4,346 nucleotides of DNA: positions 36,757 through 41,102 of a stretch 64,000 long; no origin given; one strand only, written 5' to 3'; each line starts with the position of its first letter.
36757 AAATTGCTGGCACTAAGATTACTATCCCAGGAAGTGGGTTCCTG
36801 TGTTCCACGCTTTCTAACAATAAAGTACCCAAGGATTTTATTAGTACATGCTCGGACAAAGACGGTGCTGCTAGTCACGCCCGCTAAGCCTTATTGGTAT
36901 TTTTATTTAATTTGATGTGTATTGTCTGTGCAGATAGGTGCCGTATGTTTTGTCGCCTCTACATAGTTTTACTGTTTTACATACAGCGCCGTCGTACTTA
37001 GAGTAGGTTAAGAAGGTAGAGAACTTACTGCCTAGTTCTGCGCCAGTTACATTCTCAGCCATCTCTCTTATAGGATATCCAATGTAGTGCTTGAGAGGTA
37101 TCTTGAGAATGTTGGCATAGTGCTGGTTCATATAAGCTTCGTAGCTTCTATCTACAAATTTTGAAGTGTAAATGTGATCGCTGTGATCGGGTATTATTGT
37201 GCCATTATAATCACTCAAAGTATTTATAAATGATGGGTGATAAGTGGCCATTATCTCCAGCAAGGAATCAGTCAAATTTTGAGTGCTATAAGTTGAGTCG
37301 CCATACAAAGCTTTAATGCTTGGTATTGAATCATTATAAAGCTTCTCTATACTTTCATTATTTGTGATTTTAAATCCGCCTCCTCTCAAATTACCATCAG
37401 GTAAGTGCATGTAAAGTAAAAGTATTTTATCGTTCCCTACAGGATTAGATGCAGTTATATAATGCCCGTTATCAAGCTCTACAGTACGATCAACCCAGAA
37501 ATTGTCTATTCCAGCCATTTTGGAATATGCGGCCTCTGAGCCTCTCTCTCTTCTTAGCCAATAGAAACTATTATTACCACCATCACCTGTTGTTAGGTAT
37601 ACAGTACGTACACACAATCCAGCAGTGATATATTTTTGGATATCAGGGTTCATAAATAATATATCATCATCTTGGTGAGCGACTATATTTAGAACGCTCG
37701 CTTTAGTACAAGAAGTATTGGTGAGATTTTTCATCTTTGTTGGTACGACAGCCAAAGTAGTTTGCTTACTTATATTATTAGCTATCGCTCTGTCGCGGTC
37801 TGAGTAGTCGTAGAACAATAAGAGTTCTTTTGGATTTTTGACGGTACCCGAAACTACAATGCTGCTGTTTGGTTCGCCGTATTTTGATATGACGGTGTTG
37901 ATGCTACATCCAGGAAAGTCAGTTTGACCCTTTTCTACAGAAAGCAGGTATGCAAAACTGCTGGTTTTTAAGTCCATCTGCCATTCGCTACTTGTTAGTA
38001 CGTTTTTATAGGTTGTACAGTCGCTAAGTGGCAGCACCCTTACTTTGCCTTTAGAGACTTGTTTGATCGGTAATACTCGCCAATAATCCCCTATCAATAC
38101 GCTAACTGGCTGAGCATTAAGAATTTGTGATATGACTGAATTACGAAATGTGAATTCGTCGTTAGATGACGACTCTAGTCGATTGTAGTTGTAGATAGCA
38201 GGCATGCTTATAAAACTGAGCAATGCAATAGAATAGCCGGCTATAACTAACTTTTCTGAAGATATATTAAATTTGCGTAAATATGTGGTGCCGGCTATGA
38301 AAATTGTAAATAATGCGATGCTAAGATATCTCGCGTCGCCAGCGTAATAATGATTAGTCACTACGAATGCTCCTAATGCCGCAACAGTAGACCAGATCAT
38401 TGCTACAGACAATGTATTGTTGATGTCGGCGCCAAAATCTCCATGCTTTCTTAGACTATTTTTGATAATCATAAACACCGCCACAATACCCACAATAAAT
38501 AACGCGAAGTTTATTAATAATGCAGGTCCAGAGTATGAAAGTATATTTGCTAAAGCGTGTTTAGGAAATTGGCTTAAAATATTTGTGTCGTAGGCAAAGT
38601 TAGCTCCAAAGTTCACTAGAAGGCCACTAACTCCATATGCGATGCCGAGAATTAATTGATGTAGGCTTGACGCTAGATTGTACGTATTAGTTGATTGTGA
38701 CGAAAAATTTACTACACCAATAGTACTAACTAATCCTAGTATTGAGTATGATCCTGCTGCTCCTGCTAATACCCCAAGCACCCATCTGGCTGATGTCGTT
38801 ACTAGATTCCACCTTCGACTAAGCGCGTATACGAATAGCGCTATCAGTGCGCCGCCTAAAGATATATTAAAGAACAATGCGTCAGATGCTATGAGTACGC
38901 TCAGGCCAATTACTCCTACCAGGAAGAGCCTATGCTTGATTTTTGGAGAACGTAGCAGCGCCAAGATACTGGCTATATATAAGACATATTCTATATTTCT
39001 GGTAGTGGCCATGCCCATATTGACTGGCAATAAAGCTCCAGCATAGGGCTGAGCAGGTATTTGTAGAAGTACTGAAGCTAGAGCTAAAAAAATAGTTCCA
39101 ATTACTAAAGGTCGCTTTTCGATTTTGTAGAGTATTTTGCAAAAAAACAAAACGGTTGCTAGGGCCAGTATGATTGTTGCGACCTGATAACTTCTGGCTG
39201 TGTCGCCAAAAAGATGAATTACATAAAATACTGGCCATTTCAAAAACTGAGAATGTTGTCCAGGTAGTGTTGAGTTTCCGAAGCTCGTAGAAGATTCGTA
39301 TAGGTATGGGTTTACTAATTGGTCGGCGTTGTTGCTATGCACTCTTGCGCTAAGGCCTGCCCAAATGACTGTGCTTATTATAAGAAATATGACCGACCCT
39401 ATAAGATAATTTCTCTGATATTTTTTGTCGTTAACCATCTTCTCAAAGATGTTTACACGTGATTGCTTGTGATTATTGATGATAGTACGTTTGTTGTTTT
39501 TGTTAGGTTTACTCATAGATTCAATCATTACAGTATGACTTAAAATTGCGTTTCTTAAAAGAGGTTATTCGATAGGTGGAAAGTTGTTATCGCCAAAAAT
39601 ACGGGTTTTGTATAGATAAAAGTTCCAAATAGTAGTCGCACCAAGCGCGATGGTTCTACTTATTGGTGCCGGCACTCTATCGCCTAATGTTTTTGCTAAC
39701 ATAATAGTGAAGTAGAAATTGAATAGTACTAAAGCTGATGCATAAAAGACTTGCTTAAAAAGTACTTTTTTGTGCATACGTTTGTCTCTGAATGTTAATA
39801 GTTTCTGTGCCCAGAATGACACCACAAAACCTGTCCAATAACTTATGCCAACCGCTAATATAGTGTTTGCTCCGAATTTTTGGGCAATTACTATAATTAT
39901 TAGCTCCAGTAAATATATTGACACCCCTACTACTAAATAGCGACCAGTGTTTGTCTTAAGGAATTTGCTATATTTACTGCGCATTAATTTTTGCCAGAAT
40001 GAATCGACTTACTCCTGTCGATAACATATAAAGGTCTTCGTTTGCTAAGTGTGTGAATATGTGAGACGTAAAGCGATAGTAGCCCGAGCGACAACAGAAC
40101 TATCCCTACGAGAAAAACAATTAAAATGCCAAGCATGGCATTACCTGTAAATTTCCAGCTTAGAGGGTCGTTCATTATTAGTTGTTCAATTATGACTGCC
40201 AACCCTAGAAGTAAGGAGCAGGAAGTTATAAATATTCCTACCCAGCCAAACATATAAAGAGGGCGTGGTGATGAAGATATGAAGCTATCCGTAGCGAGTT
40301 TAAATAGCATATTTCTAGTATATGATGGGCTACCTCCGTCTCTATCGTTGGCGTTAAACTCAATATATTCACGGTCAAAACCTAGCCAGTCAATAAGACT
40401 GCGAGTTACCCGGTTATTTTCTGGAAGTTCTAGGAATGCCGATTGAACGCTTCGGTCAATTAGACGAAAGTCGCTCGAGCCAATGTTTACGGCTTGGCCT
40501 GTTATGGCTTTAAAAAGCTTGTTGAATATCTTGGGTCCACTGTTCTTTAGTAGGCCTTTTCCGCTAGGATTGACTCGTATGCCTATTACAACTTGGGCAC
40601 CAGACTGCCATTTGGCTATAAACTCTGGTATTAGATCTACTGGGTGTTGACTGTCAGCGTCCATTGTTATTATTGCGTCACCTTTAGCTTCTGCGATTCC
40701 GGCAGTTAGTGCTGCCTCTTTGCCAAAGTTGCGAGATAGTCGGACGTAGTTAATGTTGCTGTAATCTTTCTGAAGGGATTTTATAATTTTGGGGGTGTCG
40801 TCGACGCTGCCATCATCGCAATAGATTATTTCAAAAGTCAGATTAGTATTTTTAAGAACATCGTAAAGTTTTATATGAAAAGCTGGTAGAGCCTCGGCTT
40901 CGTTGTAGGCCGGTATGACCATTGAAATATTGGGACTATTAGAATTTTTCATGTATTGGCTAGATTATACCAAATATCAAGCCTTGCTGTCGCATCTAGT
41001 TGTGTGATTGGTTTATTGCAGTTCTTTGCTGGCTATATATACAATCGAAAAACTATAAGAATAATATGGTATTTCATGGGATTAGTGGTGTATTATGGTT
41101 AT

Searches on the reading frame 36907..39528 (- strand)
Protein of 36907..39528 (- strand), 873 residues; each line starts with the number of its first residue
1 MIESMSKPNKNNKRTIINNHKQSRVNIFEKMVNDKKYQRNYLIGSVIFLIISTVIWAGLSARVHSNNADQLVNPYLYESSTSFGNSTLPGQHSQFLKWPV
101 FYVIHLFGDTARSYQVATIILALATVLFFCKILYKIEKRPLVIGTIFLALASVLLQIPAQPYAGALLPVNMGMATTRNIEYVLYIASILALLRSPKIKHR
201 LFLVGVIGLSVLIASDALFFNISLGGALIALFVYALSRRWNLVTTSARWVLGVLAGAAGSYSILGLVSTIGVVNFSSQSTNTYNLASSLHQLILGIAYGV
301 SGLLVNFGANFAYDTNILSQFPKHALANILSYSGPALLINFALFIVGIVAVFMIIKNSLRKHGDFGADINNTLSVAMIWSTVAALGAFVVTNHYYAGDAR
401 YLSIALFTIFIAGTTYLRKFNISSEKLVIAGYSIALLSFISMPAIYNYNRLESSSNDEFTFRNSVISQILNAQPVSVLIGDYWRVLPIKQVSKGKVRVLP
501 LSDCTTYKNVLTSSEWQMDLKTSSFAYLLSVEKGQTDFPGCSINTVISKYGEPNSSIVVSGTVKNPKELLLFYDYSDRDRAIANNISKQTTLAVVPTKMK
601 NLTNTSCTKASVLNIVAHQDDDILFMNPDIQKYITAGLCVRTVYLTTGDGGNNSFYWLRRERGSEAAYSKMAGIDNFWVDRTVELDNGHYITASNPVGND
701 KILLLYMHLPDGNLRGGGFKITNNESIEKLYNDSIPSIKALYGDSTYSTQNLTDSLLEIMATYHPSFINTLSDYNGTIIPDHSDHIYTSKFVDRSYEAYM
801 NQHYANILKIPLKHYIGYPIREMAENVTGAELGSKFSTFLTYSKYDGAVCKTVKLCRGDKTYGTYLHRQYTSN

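Call 57: search_protein_families(library=pfam, proteins=[window:36907-39528:-])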
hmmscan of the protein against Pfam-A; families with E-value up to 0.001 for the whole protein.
window:36907-39528:- (873 aa): 1 family
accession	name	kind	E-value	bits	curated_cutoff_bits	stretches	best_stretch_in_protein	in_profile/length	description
PF02585.22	PIG-L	-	2e-14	54.7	28.2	1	613-793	1-126/129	GlcNAc-PI de-N-acetylase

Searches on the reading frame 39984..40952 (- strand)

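Call 57: search_protein_families(library=pfam, proteins=[window:39984-40952:-])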
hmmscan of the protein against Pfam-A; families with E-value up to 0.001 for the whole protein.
window:39984-40952:- (322 aa): 3 families
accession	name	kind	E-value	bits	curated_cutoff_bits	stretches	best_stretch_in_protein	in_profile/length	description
PF00535.33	Glycos_transf_2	-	2.6e-34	119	23.3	1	10-169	1-163/168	Glycosyl transferase family 2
PF13641.12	Glyco_tranf_2_3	-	3.4e-06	27.7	27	1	7-101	1-97/230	Glycosyltransferase like family 2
PF10111.15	Glyco_tranf_2_2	-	8.5e-05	22.6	27.3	1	10-107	1-98/276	Glycosyltransferase like family 2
